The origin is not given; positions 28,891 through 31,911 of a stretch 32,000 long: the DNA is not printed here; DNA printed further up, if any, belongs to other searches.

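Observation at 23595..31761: Candidate novel outer-surface electron-transfer module: NHL-propeller/Ig/dockerin-like protein, small lipoprotein and a ~41-heme cytochrome in one operon, without a porin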

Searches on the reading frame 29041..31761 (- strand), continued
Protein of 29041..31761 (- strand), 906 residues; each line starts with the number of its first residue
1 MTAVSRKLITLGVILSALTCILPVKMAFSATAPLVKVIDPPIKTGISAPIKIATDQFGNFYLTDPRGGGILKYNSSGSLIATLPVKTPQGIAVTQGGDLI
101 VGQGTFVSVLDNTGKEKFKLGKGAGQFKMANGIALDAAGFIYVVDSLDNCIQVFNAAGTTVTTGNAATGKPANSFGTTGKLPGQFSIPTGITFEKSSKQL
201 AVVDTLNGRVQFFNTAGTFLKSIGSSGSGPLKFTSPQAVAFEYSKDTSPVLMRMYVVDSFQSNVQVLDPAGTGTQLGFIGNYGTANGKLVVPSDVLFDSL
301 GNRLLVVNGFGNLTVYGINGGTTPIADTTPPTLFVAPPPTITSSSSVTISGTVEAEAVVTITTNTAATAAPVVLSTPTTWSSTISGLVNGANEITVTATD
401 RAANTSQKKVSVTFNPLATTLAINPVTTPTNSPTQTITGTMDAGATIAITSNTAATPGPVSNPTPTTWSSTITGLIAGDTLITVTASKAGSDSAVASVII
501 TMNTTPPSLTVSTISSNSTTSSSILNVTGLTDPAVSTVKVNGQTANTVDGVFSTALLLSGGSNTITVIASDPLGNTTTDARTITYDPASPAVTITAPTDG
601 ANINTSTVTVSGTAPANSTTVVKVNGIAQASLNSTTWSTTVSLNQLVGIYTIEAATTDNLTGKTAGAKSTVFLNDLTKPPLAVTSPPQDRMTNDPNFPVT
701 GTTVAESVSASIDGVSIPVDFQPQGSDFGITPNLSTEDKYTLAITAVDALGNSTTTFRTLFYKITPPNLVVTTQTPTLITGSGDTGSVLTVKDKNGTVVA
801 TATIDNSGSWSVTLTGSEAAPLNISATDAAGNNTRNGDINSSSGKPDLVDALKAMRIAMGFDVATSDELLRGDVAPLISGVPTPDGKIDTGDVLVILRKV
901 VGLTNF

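Call 21: find_homologous_proteins(query=window:29041-31761:-, max_evalue=0.00001)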
Query window:29041-31761:- (906 aa): 298 proteins with E <= 0.00001 among 8000 candidates; the best 120 are listed.
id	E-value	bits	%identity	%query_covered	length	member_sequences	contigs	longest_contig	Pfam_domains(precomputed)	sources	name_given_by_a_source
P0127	0.0e+0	1803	96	100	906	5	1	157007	PF01436.28,PF09136.17,PF17936.8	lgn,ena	-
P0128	0.0e+0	1257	69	100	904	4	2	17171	PF01436.28,PF09136.17,PF17936.8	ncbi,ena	-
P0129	0.0e+0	1055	58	99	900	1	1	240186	PF01436.28,PF09136.17,PF19077.7,PF17936.8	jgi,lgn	jgi:sugar lactone lactonase YvrE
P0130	7.5e-290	982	57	98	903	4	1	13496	PF13750.13,PF01436.28,PF09136.17,PF19077.7,PF17936.8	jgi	-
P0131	5.1e-288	976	56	98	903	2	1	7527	PF13750.13,PF01436.28,PF09136.17,PF19077.7,PF17936.8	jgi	-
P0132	4.4e-287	973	54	99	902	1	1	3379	PF01436.28,PF09136.17,PF19077.7,PF17936.8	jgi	-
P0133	4.4e-287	973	54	99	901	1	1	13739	PF01436.28,PF09136.17,PF08450.19,PF19077.7,PF17936.8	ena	-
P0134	1.2e-286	972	54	99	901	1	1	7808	PF01436.28,PF09136.17,PF08450.19,PF19077.7,PF17936.8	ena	-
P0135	2.7e-285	967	54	99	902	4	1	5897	PF01436.28,PF09136.17,PF19077.7,PF17936.8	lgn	-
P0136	1.1e-284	965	55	100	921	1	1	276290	PF01436.28,PF09136.17,PF19077.7,PF17936.8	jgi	jgi:Big-like domain-containing protein/glucodextranase-like protein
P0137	3.1e-283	960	54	97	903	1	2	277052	PF13750.13,PF01436.28,PF09136.17,PF19077.7,PF17936.8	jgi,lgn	jgi:hypothetical protein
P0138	1.4e-276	938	54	98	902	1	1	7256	PF13750.13,PF01436.28,PF09136.17,PF19077.7,PF17936.8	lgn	-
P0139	4.7e-276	937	52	100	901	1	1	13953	PF13750.13,PF01436.28,PF09136.17,PF19077.7,PF17936.8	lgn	-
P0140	5.0e-276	937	53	97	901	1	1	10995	PF13750.13,PF01436.28,PF09136.17,PF19077.7,PF17936.8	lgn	-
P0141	6.3e-276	936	54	97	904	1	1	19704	PF01436.28,PF09136.17,PF19077.7,PF17936.8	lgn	-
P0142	6.0e-275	933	54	98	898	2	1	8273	PF27332.1,PF01436.28,PF09136.17,PF19077.7,PF17936.8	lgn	-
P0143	6.1e-272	923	53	100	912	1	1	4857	PF17170.11,PF01436.28,PF09136.17,PF19077.7,PF17936.8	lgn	-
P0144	1.4e-271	922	54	100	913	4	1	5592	PF01436.28,PF09136.17,PF19077.7,PF17936.8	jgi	jgi:hypothetical protein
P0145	4.8e-270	917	53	100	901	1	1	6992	PF01436.28,PF09136.17,PF19077.7,PF17936.8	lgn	-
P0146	1.7e-239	816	50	100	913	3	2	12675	PF27332.1,PF13750.13,PF01436.28,PF09136.17,PF08450.19,PF19077.7,PF17936.8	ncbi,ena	-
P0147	5.2e-237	807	50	99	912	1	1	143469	PF27332.1,PF01436.28,PF09136.17,PF08450.19,PF19077.7,PF17936.8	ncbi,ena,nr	ncbi:MAG: hypothetical protein FD174_1113 [Geobacteraceae bacterium]|nr:MAG: hypothetical protein FD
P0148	1.1e-233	797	49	100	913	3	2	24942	PF27332.1,PF13750.13,PF01436.28,PF09136.17,PF19077.7,PF17936.8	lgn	-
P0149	5.1e-233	794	49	100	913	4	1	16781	PF27332.1,PF13750.13,PF01436.28,PF09136.17,PF08450.19,PF19077.7,PF17936.8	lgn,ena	-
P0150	2.4e-232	792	49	100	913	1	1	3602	PF01436.28,PF09136.17,PF19077.7,PF17936.8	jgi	jgi:hypothetical protein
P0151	3.6e-230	785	49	97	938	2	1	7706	PF01436.28,PF09136.17,PF19077.7,PF17936.8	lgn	-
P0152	2.1e-218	746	47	100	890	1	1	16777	PF12733.14,PF27332.1,PF15418.13,PF16403.12,PF12245.15,PF01436.28,PF09136.17,PF19077.7,PF17936.8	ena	-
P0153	3.0e-214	732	47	100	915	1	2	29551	PF01436.28,PF09136.17,PF19077.7,PF17936.8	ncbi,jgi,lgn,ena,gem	-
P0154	2.3e-213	729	45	99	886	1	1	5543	PF01436.28,PF09136.17,PF17936.8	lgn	-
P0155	3.3e-213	729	47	100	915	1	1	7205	PF12733.14,PF27332.1,PF01436.28,PF09136.17,PF19077.7,PF17936.8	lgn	-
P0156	1.6e-212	727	46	97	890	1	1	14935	PF01436.28,PF09136.17,PF17936.8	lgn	-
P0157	2.3e-209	716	45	100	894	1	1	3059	PF27332.1,PF17170.11,PF13750.13,PF01436.28,PF09136.17,PF08450.19,PF19077.7,PF17936.8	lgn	-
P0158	1.2e-207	710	46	95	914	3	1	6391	PF07495.20,PF17170.11,PF16403.12,PF01436.28,PF09136.17,PF19077.7,PF17936.8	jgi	-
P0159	5.6e-203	695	47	100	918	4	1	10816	PF17170.11,PF01436.28,PF09136.17,PF19077.7,PF17936.8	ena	-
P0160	6.2e-202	691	46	97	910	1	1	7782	PF01436.28,PF09136.17,PF19077.7,PF17936.8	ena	-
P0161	1.7e-199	683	44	98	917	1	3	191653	PF27332.1,PF17170.11,PF01436.28,PF09136.17,PF19077.7,PF17936.8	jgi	jgi:hypothetical protein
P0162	1.4e-198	680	45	100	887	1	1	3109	PF27332.1,PF17170.11,PF01436.28,PF09136.17,PF19077.7,PF17936.8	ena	-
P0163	1.8e-195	670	44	100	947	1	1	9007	PF01436.28,PF09136.17,PF19077.7,PF17936.8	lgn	-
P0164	2.3e-193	663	44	97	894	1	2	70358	PF17170.11,PF01436.28,PF09136.17,PF08450.19,PF19077.7,PF17936.8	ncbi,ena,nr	ncbi:MAG: hypothetical protein FD174_2458 [Geobacteraceae bacterium]|nr:MAG: hypothetical protein FD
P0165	2.2e-191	657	43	99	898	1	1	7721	PF17170.11,PF01436.28,PF09136.17,PF19077.7,PF17936.8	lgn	-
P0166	6.0e-191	655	43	100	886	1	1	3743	PF17170.11,PF01436.28,PF09136.17,PF08450.19,PF19077.7,PF17936.8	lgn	-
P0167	8.7e-190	651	43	100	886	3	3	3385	PF17170.11,PF01436.28,PF09136.17,PF08450.19,PF19077.7,PF17936.8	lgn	-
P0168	5.7e-189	649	43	100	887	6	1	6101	PF17170.11,PF01436.28,PF09136.17,PF08450.19,PF19077.7,PF17936.8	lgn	-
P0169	1.7e-186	640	43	99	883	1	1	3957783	PF01436.28,PF09136.17,PF19077.7,PF17936.8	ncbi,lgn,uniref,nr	ncbi:Ig-like domain-containing protein [Geobacter sp. DSM 9736]|uniref:Ig-like domain-containing pro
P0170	6.9e-186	638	44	99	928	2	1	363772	PF17170.11,PF01436.28,PF09136.17,PF08450.19,PF19077.7,PF17936.8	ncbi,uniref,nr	ncbi:hypothetical protein KI809_15225 [Geobacter pelophilus]|uniref:NHL repeat-containing protein n=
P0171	2.1e-183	630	42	100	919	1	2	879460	PF27332.1,PF18981.7,PF01436.28,PF09136.17,PF19077.7,PF17936.8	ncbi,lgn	-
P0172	4.5e-183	629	44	98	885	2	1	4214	PF27332.1,PF17170.11,PF06832.19,PF01436.28,PF09136.17,PF08450.19,PF19077.7,PF17936.8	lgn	-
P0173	8.9e-183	628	43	97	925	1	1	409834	PF17170.11,PF01436.28,PF09136.17,PF19077.7,PF17936.8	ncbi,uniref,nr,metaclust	ncbi:E3 ubiquitin-protein ligase TRIM71 [Geobacter sp. OR-1]|uniref:Ig-like domain-containing protei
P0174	9.3e-183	628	45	92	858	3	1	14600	PF27332.1,PF13750.13,PF01436.28,PF06739.18,PF09136.17,PF19077.7,PF17936.8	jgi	jgi:hypothetical protein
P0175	1.4e-182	627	43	99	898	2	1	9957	PF27332.1,PF17170.11,PF01436.28,PF09136.17,PF08450.19,PF19077.7,PF17936.8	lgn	-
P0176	5.3e-182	626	42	99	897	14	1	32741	PF27332.1,PF17170.11,PF13750.13,PF01436.28,PF09136.17,PF19077.7,PF17936.8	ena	-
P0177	5.6e-182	625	39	92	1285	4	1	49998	PF27332.1,PF15418.13,PF01436.28,PF09136.17,PF19077.7,PF17936.8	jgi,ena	-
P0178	9.2e-182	625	46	89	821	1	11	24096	PF27332.1,PF17170.11,PF01436.28,PF09136.17,PF19077.7,PF17936.8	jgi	jgi:hypothetical protein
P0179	8.6e-181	622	43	100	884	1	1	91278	PF27332.1,PF22768.2,PF17170.11,PF01436.28,PF09136.17,PF08450.19,PF19077.7,PF17936.8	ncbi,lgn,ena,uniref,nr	ncbi:Ig-like domain-containing protein [Geobacter sp.]|uniref:6-bladed beta-propeller n=1 Tax=Geobac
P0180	3.4e-180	620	43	99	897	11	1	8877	PF27332.1,PF17170.11,PF01436.28,PF09136.17,PF19077.7,PF17936.8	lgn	-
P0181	4.3e-180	619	42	97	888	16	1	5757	PF22768.2,PF17170.11,PF01436.28,PF09136.17,PF08450.19,PF19077.7,PF17936.8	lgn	-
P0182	6.1e-179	615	42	100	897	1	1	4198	PF27332.1,PF17170.11,PF01436.28,PF09136.17,PF08450.19,PF19077.7,PF17936.8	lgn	-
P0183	6.3e-178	612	42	99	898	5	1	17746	PF27332.1,PF17170.11,PF01436.28,PF09136.17,PF19077.7,PF17936.8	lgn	-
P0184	5.2e-177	609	42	99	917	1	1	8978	PF27332.1,PF17170.11,PF13750.13,PF01436.28,PF25021.2,PF09136.17,PF19077.7,PF17936.8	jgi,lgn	jgi:hypothetical protein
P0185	5.4e-177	609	41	100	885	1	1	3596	PF17170.11,PF01436.28,PF09136.17,PF08450.19,PF19077.7,PF17936.8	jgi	jgi:hypothetical protein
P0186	5.4e-177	609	43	98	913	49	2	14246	PF27332.1,PF17170.11,PF01436.28,PF09136.17,PF08450.19,PF19077.7,PF17936.8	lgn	-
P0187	5.7e-177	609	42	100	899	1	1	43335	PF27332.1,PF17170.11,PF01436.28,PF09136.17,PF08450.19,PF19077.7,PF17936.8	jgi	-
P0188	5.7e-177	609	41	99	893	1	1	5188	PF17170.11,PF01436.28,PF09136.17,PF19077.7,PF17936.8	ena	-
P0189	9.3e-177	608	41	95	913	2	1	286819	PF17170.11,PF13750.13,PF01436.28,PF09136.17,PF08450.19,PF19077.7,PF17936.8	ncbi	ncbi:hypothetical protein GMSM_04760 [Geomonas sp. Red276]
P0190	1.0e-176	608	42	96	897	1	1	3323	PF27332.1,PF01436.28,PF06739.18,PF09136.17,PF08450.19,PF19077.7,PF17936.8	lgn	-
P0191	1.4e-174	601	42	99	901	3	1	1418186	PF27332.1,PF17170.11,PF13750.13,PF01436.28,PF09136.17,PF08450.19,PF19077.7,PF17936.8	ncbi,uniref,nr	ncbi:Ig-like domain-containing protein [Geomobilimonas luticola]|uniref:6-bladed beta-propeller n=1 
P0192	2.3e-174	600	43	100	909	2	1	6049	PF27332.1,PF17170.11,PF01436.28,PF09136.17,PF19077.7,PF17936.8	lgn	-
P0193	1.8e-173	597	42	100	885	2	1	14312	PF27332.1,PF22768.2,PF17170.11,PF01436.28,PF09136.17,PF08450.19,PF19077.7,PF17936.8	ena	-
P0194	6.3e-173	595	40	99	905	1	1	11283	PF27332.1,PF17170.11,PF16403.12,PF01436.28,PF09136.17,PF08450.19,PF19077.7,PF17936.8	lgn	-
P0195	7.1e-173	595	41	100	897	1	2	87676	PF27332.1,PF01436.28,PF09136.17,PF19077.7,PF17936.8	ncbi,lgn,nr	ncbi:MAG: hypothetical protein ED859_08025 [Desulfuromonadales bacterium]|nr:MAG: hypothetical prote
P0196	1.6e-172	594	43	98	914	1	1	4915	PF01436.28,PF09136.17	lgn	-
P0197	1.9e-172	594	42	95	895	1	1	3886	PF27332.1,PF16403.12,PF01436.28,PF09136.17,PF08450.19,PF19077.7,PF17936.8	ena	-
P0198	8.7e-171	588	42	99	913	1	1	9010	PF27332.1,PF13750.13,PF01436.28,PF09136.17,PF08450.19,PF19077.7,PF17936.8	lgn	-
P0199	1.5e-170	588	41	100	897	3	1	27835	PF27332.1,PF17170.11,PF01436.28,PF09136.17,PF19077.7,PF17936.8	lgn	-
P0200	3.1e-170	587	41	96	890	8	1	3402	PF12733.14,PF17170.11,PF01436.28,PF09136.17,PF08450.19,PF19077.7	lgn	-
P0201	5.7e-170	586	43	99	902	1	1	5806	PF27332.1,PF01436.28,PF09136.17,PF08450.19,PF19077.7,PF17936.8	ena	-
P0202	7.1e-170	585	45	97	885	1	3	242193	PF01436.28,PF09136.17,PF19077.7,PF17936.8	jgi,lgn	jgi:hypothetical protein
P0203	7.6e-170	585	42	95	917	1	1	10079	PF22768.2,PF17170.11,PF01436.28,PF09136.17,PF19077.7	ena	-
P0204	1.7e-169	584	40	99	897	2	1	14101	PF27332.1,PF17170.11,PF01436.28,PF09136.17,PF19077.7,PF17936.8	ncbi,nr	ncbi:Bacillopeptidase F [Geobacteraceae bacterium]|nr:Bacillopeptidase F [Geobacteraceae bacterium]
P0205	1.7e-169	584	41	100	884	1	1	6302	PF17170.11,PF01436.28,PF09136.17,PF08450.19,PF19077.7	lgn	-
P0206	2.6e-169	584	33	96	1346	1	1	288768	PF01436.28,PF09136.17,PF19077.7,PF17936.8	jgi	-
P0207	3.0e-169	583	40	99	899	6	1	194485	PF27332.1,PF17170.11,PF01436.28,PF09136.17,PF19077.7,PF17936.8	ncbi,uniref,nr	ncbi:Ig-like domain-containing protein [Geobacter grbiciae]|uniref:Ig-like domain-containing protein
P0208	2.5e-167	577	43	91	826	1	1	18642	PF27332.1,PF13750.13,PF01436.28,PF09136.17,PF08450.19,PF19077.7,PF17936.8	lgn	-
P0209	1.4e-166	574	43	91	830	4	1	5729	PF27332.1,PF01436.28,PF09136.17,PF19077.7,PF17936.8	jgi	-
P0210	1.2e-165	571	43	100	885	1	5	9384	PF01436.28,PF09136.17,PF19077.7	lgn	-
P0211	2.0e-165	571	43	100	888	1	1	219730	PF01436.28,PF09136.17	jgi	-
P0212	2.3e-165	571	40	99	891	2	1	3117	PF00801.27,PF17170.11,PF01436.28,PF09136.17,PF19077.7,PF17936.8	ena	-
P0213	2.8e-165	570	42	100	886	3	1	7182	PF01436.28,PF06739.18,PF09136.17,PF19077.7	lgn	-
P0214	3.0e-165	570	43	97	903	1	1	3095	PF01436.28,PF09136.17,PF19077.7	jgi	-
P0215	4.1e-165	570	42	97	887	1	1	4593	PF01436.28,PF06739.18,PF09136.17,PF19077.7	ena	-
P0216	5.0e-165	569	41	95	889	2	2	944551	PF18981.7,PF17170.11,PF01436.28,PF09136.17,PF08450.19,PF17936.8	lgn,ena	-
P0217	5.6e-165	569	43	97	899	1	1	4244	PF01436.28,PF09136.17,PF19077.7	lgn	-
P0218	6.5e-165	569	42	92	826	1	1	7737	PF27332.1,PF13750.13,PF01436.28,PF09136.17,PF19077.7,PF17936.8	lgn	-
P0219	1.2e-164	568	42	100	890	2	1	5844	PF01436.28,PF09136.17,PF08450.19,PF19077.7,PF17936.8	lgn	-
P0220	1.3e-164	568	39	99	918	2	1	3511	PF27332.1,PF17170.11,PF01731.27,PF01436.28,PF09136.17,PF08450.19,PF19077.7,PF17936.8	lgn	-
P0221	1.9e-164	567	41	99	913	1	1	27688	PF27332.1,PF13750.13,PF16403.12,PF01436.28,PF09136.17,PF08450.19,PF19077.7,PF17936.8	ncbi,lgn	-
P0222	6.7e-164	566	43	98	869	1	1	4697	PF01436.28,PF09136.17,PF19077.7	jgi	jgi:uncharacterized Zn-binding protein involved in type VI secretion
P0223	9.0e-164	565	43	100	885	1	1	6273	PF01436.28,PF09136.17,PF19077.7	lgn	-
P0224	1.3e-163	565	43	95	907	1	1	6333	PF01436.28,PF09136.17,PF08450.19,PF19077.7,PF17936.8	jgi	jgi:sugar lactone lactonase YvrE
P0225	4.3e-163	563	42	100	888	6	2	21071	PF01731.27,PF01436.28,PF09136.17,PF08450.19,PF19077.7,PF17936.8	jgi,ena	-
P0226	1.8e-162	561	43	100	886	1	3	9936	PF01436.28,PF09136.17,PF08450.19,PF19077.7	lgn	-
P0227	4.3e-162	560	39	76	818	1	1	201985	PF27332.1,PF17170.11,PF01436.28,PF09136.17,PF08450.19,PF19077.7,PF17936.8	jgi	jgi:sugar lactone lactonase YvrE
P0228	1.4e-161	558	40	99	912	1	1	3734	PF27332.1,PF01731.27,PF13750.13,PF01436.28,PF09136.17,PF19077.7,PF17936.8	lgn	-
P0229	3.2e-161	557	42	98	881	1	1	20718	PF12733.14,PF01436.28,PF09136.17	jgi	jgi:hypothetical protein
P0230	5.6e-161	556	43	99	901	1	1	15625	PF17170.11,PF01436.28,PF09136.17,PF19077.7,PF17936.8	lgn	-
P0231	7.2e-161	556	43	97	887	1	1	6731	PF13750.13,PF01436.28,PF09136.17,PF19077.7,PF17936.8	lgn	-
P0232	7.4e-161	556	37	92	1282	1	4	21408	PF27332.1,PF15418.13,PF18981.7,PF17957.8,PF13750.13,PF16403.12,PF01436.28,PF09136.17,PF19077.7,PF17936.8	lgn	-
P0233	1.5e-160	555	43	100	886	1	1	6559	PF01436.28,PF09136.17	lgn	-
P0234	1.8e-160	554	40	98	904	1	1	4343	PF17170.11,PF01436.28,PF09136.17,PF19077.7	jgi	jgi:DNA-binding beta-propeller fold protein YncE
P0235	2.2e-160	554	42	100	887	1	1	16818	PF01436.28,PF09136.17,PF19077.7,PF17936.8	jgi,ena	-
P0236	2.6e-160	554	43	100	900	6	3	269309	PF12733.14,PF01436.28,PF09136.17,PF19077.7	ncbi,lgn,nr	ncbi:MAG: hypothetical protein CXR30_09090 [Geobacter sp.]|nr:MAG: hypothetical protein CXR30_09090 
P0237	4.4e-160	553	43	99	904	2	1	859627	PF17170.11,PF01436.28,PF09136.17,PF19077.7,PF17936.8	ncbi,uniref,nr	ncbi:hypothetical protein GMST_01170 [Geomonas silvestris]|uniref:Bacterial Ig domain-containing pro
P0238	2.0e-159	551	41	100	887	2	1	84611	PF01436.28,PF09136.17,PF19077.7,PF17936.8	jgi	-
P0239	2.0e-159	551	37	92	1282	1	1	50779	PF27332.1,PF15418.13,PF13750.13,PF01436.28,PF09136.17,PF19077.7,PF17936.8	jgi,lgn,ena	-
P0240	2.4e-159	551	42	100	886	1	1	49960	PF12733.14,PF01436.28,PF09136.17,PF19077.7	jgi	-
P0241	7.7e-159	549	42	91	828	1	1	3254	PF27332.1,PF01436.28,PF09136.17,PF19077.7,PF17936.8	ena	-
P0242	1.6e-158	548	43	99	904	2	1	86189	PF17170.11,PF01436.28,PF09136.17,PF19077.7,PF17936.8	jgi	-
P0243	5.2e-158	546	42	95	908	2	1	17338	PF01436.28,PF06739.18,PF09136.17,PF08450.19,PF19077.7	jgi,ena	-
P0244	7.5e-158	546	42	99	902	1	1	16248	PF27332.1,PF01436.28,PF09136.17,PF08450.19,PF19077.7,PF17936.8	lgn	-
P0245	8.3e-158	545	41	100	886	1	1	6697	PF01436.28,PF09136.17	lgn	-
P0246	8.8e-158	545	41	99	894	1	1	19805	PF01436.28,PF09136.17,PF19077.7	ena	-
